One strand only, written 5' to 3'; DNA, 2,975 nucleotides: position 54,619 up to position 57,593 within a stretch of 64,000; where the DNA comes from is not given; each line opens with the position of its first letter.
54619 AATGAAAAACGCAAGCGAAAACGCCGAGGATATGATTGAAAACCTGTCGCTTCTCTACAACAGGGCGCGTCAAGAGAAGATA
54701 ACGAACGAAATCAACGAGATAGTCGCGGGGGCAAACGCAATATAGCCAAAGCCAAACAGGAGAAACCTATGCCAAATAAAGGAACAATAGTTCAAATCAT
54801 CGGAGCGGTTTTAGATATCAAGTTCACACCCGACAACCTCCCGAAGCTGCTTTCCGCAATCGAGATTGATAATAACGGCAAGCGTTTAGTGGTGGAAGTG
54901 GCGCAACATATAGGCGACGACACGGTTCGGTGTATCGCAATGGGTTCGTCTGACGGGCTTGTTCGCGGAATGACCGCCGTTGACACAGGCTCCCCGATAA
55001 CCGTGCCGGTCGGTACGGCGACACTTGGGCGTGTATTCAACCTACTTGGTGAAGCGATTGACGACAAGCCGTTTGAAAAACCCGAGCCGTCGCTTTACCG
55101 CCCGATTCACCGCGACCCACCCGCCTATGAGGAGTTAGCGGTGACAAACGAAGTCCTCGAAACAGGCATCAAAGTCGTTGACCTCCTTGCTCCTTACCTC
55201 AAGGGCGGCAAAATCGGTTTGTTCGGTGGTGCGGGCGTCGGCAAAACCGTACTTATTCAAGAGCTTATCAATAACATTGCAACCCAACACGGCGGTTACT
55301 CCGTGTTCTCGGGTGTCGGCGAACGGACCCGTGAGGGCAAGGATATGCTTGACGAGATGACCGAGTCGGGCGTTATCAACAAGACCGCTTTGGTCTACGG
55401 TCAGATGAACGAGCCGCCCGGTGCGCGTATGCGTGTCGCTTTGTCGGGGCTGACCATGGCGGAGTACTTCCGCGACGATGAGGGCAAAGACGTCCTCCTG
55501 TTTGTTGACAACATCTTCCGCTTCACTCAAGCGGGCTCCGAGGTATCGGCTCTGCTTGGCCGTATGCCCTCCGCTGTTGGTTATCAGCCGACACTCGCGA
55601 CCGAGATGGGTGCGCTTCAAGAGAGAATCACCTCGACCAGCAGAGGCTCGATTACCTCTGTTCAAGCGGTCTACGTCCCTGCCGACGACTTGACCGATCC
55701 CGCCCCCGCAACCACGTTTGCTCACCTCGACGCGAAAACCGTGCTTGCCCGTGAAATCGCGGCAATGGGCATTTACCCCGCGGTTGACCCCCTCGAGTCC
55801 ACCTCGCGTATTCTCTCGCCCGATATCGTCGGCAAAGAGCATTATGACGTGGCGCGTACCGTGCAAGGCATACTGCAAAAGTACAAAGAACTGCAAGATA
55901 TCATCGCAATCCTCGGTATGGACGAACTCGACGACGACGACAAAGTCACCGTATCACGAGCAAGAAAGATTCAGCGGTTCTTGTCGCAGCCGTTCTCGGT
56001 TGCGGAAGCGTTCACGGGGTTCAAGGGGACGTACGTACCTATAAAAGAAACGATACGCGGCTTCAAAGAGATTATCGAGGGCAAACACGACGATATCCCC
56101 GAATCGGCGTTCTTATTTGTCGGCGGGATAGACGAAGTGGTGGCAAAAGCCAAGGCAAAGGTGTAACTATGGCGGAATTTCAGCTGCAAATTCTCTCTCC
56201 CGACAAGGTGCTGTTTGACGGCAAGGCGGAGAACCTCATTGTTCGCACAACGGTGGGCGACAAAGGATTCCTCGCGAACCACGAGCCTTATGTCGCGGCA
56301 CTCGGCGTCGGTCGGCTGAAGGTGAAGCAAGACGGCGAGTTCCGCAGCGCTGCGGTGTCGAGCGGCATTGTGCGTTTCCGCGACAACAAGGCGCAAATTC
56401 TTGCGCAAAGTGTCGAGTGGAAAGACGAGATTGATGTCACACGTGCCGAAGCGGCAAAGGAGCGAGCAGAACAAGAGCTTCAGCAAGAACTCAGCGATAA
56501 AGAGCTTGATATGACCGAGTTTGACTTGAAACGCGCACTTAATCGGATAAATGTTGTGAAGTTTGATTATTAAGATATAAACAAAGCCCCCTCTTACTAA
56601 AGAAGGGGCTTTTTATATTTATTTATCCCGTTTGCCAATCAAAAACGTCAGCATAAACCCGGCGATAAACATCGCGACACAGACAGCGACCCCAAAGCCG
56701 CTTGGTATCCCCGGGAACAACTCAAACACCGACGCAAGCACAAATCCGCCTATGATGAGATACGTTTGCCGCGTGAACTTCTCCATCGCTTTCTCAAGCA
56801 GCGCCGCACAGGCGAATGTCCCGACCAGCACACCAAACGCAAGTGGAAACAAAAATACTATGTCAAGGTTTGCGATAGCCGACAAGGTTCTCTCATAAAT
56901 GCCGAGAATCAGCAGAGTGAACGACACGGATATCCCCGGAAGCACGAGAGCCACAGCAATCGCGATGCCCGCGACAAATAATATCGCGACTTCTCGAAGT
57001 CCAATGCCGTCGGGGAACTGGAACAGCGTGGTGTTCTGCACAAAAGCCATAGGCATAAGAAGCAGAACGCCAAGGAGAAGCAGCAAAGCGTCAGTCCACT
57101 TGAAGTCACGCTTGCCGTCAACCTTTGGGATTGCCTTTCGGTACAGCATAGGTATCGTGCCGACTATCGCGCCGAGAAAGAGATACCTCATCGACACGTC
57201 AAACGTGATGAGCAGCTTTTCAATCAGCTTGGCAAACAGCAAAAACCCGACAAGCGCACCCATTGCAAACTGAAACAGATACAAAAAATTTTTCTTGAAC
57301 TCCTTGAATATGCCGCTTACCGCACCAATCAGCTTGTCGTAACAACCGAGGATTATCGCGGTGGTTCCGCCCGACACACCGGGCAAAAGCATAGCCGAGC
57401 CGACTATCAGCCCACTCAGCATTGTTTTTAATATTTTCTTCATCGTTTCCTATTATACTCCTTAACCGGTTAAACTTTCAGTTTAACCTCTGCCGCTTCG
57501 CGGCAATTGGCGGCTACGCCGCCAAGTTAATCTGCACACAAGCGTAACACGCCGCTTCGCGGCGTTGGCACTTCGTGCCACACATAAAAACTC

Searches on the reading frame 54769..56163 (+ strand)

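Call 94: search_protein_families(library=pfam, proteins=[window:54769-56163:+], max_evalue=0.00001)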
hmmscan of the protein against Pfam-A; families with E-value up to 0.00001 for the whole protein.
window:54769-56163:+ (465 aa): 3 families
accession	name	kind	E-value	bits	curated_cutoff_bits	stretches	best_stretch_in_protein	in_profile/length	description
PF00006.31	ATP-synt_ab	-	2.9e-74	249.7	29.5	1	133-346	1-213/213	ATP synthase alpha/beta family, nucleotide-binding domain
PF02874.29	ATP-synt_ab_N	-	7.6e-20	71.6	20.9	1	7-74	1-69/69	ATP synthase alpha/beta family, beta-barrel domain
PF22919.1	ATP-synt_VA_C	-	4.5e-18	65.6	24.7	1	352-439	6-96/101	C-terminal domain of V and A type ATP synthase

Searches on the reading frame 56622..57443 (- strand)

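Call 94: search_protein_families(library=pfam, proteins=[window:56622-57443:-], max_evalue=0.00001)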
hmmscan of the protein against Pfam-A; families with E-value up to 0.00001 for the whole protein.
window:56622-57443:- (274 aa): 1 family
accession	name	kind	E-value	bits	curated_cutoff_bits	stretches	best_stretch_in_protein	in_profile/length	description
PF04018.18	VCA0040-like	-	1.3e-37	130.1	26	1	14-244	1-230/246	Undecaprenyl phosphate translocase-like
